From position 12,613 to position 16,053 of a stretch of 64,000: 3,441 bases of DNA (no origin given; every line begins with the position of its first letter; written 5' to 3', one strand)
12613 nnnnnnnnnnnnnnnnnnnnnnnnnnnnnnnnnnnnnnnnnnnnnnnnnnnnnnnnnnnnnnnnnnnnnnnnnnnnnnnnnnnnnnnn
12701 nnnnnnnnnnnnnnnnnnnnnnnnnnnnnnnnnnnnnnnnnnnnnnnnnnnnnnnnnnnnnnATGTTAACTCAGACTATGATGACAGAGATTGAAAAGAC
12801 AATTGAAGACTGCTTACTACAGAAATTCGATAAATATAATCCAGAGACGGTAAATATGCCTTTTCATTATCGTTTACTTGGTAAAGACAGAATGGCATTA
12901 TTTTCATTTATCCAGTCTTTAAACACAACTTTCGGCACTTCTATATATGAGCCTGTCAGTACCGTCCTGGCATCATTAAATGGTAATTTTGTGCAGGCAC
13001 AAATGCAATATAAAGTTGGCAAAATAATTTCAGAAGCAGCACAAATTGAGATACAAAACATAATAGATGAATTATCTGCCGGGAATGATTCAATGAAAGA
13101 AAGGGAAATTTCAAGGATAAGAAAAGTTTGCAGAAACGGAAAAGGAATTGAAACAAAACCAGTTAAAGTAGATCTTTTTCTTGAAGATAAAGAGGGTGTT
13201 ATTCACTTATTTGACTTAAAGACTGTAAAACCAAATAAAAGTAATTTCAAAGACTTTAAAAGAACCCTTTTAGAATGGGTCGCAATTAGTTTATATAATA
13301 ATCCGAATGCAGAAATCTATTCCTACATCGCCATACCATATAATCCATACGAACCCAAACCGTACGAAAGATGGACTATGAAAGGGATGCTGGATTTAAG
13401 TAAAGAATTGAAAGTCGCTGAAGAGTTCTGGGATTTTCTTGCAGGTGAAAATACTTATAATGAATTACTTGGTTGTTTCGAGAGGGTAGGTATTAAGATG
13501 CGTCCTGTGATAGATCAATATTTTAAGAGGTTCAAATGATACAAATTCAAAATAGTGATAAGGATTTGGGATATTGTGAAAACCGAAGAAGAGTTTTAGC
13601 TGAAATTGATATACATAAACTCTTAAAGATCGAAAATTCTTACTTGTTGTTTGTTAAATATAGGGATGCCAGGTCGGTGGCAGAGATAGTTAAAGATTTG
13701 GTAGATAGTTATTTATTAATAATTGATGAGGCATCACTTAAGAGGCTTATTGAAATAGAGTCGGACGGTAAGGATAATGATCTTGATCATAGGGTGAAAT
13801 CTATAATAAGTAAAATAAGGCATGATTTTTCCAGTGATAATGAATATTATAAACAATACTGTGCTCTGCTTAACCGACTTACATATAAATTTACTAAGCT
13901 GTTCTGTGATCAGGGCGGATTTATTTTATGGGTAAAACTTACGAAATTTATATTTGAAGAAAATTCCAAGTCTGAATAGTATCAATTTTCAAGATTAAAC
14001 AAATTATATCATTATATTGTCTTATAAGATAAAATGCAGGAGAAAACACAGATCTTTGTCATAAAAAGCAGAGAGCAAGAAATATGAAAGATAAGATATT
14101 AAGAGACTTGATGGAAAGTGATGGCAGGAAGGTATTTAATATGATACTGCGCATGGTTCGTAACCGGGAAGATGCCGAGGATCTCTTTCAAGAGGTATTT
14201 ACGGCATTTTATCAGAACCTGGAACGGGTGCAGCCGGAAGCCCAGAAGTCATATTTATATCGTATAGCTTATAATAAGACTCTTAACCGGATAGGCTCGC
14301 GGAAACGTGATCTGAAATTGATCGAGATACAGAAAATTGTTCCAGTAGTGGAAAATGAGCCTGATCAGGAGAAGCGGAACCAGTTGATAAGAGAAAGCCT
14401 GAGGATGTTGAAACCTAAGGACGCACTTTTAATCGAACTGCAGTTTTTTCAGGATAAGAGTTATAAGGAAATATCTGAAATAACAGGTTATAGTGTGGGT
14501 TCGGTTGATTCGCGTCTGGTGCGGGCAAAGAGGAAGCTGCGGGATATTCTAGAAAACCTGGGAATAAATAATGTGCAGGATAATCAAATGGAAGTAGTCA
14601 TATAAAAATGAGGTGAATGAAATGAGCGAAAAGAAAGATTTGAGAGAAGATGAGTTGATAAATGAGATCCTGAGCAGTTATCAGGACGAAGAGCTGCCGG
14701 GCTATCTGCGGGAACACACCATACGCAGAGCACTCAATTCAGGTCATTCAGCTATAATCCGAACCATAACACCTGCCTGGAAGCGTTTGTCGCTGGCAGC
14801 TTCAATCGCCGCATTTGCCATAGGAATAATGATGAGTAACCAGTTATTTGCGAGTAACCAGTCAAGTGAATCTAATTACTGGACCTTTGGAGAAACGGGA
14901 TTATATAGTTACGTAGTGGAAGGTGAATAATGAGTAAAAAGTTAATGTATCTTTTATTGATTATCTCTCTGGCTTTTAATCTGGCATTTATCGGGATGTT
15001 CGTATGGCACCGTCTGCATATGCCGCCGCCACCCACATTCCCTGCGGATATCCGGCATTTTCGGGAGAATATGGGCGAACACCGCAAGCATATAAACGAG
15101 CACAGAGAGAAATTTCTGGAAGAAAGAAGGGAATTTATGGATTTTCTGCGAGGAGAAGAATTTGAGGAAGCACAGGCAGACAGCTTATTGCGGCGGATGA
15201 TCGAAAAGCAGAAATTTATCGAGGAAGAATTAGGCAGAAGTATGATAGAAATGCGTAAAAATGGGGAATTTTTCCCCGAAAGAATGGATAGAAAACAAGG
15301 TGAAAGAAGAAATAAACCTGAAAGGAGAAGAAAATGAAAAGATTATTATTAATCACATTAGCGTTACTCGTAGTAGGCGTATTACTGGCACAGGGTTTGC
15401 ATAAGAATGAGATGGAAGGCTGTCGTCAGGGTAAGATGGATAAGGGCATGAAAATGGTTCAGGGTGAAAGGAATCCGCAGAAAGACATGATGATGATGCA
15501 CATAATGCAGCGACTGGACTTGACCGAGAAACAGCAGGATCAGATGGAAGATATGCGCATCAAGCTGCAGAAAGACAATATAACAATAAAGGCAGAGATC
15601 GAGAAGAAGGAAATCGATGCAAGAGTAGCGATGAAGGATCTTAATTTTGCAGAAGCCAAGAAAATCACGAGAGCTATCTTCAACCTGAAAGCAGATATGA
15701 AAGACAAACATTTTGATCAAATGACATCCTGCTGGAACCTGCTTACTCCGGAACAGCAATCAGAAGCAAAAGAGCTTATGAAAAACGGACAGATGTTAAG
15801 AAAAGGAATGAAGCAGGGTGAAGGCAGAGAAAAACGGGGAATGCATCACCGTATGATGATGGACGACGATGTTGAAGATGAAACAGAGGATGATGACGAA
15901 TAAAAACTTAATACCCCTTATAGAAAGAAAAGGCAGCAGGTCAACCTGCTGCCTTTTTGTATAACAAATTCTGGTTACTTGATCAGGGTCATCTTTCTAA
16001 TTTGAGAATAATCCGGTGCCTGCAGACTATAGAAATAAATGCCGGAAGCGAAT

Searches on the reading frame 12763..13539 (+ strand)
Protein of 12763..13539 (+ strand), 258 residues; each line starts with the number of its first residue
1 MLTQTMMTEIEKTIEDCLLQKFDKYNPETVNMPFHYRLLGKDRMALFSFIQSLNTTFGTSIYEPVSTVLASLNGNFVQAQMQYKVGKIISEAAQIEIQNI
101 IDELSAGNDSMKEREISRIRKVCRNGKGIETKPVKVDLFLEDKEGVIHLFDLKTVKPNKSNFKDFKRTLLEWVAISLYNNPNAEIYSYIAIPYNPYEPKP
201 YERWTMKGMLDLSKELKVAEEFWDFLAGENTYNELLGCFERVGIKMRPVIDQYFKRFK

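Call 32: search_protein_families(library=pfam, proteins=[window:12763-13539:+], max_evalue=0.0001)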
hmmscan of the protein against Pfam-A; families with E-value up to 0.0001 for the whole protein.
window:12763-13539:+ (258 aa): 1 family
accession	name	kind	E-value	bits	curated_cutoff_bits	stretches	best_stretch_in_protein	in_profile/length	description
PF09520.16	RE_TdeIII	-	6.4e-86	288.3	27.2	1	5-243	3-242/242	Type II restriction endonuclease, TdeIII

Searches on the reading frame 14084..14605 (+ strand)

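Call 32: search_protein_families(library=pfam, proteins=[window:14084-14605:+], max_evalue=0.0001)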
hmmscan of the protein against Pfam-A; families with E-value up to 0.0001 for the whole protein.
window:14084-14605:+ (173 aa): 3 families
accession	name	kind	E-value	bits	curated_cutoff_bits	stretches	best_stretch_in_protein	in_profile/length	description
PF08281.18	Sigma70_r4_2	-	3.1e-13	49.6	25.7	1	100-152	2-54/54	Sigma-70, region 4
PF04542.20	Sigma70_r2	-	8.5e-13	48.3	24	1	10-75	2-70/71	Sigma-70 region 2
PF04545.22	Sigma70_r4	-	7e-08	32.3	24.1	1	106-153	2-49/50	Sigma-70, region 4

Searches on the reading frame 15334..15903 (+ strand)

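Call 32: search_protein_families(library=pfam, proteins=[window:15334-15903:+], max_evalue=0.0001)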
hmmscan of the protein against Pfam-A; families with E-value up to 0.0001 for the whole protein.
window:15334-15903:+ (189 aa): 1 family
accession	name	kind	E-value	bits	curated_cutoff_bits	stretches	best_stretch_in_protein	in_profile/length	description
PF07813.17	LTXXQ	-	1.4e-07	32.6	24.3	1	51-149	3-100/100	LTXXQ motif family protein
